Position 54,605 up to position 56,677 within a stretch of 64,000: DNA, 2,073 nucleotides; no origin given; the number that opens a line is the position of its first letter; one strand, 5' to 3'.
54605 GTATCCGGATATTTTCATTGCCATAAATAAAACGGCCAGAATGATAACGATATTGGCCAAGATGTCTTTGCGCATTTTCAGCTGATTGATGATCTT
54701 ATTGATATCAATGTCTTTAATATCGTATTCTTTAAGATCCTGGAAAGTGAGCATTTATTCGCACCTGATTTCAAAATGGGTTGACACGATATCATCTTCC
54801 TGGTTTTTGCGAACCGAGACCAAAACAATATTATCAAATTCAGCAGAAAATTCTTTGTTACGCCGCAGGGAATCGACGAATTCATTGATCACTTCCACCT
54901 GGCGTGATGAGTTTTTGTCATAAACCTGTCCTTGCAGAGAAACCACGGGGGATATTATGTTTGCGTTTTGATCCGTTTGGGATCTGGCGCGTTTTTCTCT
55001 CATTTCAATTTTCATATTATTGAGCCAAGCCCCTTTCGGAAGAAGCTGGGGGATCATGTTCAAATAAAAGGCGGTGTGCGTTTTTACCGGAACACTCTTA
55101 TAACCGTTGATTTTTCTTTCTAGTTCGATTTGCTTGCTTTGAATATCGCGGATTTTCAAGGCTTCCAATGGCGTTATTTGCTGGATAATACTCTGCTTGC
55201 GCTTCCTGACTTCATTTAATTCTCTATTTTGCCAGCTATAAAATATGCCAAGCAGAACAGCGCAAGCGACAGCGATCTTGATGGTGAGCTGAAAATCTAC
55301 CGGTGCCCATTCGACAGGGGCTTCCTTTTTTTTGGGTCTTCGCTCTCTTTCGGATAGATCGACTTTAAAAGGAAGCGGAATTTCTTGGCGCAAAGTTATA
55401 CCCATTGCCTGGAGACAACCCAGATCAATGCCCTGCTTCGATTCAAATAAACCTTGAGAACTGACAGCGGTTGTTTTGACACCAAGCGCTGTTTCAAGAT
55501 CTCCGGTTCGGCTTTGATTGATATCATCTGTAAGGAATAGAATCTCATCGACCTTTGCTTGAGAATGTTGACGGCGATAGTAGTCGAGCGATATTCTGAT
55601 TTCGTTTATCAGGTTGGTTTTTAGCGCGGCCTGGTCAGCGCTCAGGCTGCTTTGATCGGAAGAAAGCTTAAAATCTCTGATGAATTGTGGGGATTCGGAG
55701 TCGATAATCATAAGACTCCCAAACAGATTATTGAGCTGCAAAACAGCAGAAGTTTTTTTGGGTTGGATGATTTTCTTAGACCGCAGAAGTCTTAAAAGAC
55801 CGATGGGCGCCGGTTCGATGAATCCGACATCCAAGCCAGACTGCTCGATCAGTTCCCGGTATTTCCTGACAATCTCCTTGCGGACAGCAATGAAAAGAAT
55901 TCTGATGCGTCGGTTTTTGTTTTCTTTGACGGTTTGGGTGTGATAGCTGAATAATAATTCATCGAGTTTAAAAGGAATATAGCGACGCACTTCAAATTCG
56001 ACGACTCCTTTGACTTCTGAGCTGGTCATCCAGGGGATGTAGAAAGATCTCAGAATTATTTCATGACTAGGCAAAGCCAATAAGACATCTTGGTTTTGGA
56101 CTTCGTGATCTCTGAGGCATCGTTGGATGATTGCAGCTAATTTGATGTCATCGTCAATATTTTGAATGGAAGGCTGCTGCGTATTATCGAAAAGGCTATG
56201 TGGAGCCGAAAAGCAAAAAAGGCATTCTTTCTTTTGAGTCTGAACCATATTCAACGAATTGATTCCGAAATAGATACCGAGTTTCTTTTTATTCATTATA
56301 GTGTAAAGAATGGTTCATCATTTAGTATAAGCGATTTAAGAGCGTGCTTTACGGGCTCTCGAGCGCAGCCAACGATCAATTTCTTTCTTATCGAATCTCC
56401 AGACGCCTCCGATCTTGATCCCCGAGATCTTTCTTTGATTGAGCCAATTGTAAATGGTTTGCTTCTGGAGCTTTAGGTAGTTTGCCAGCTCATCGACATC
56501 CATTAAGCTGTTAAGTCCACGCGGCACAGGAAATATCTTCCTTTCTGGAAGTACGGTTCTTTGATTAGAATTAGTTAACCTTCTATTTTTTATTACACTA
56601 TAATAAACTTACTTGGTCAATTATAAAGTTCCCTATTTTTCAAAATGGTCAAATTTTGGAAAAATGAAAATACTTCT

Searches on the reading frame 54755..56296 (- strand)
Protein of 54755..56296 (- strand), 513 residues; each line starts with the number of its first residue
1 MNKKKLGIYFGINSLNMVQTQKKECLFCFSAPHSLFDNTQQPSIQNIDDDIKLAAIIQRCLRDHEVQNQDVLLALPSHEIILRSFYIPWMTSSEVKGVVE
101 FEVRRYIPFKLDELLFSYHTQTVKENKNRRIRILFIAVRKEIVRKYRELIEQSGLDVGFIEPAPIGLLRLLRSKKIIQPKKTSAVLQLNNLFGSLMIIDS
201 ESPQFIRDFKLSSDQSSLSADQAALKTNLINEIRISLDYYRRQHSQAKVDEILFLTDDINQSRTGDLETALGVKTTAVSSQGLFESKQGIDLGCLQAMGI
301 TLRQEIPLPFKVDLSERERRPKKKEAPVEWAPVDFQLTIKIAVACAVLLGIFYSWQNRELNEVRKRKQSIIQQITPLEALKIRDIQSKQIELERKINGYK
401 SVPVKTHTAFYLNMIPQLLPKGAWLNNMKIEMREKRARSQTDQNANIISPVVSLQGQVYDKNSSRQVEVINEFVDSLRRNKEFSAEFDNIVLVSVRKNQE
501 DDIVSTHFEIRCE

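Call 76: search_protein_families(library=pfam, proteins=[window:54755-56296:-], max_evalue=0.0001)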
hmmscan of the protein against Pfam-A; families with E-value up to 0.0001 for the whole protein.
window:54755-56296:- (513 aa): 1 family
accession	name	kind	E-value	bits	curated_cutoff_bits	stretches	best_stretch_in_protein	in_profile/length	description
PF11104.14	PilM_2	-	1.7e-14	54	27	1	45-158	39-153/340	Type IV pilus assembly protein PilM;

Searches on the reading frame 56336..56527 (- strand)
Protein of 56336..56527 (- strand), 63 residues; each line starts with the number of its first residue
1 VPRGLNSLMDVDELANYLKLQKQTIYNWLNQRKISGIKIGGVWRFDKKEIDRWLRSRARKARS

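Call 67: search_protein_families(library=padloc, proteins=[window:56336-56527:-], max_evalue=0.01)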
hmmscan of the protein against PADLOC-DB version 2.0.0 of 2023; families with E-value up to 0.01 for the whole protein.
window:56336-56527:- (63 aa): 1 family
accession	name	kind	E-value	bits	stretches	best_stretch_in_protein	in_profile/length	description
PDLC04133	mad1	-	2.9e-10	38.3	1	7-56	4-53/60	mads_1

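Call 76: search_protein_families(library=pfam, proteins=[window:56336-56527:-], max_evalue=0.0001)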
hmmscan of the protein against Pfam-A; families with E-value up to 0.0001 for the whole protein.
window:56336-56527:- (63 aa): 1 family
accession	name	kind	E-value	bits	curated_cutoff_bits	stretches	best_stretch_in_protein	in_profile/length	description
PF12728.13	HTH_17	-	2.9e-16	59.9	27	1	8-57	1-50/51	Helix-turn-helix domain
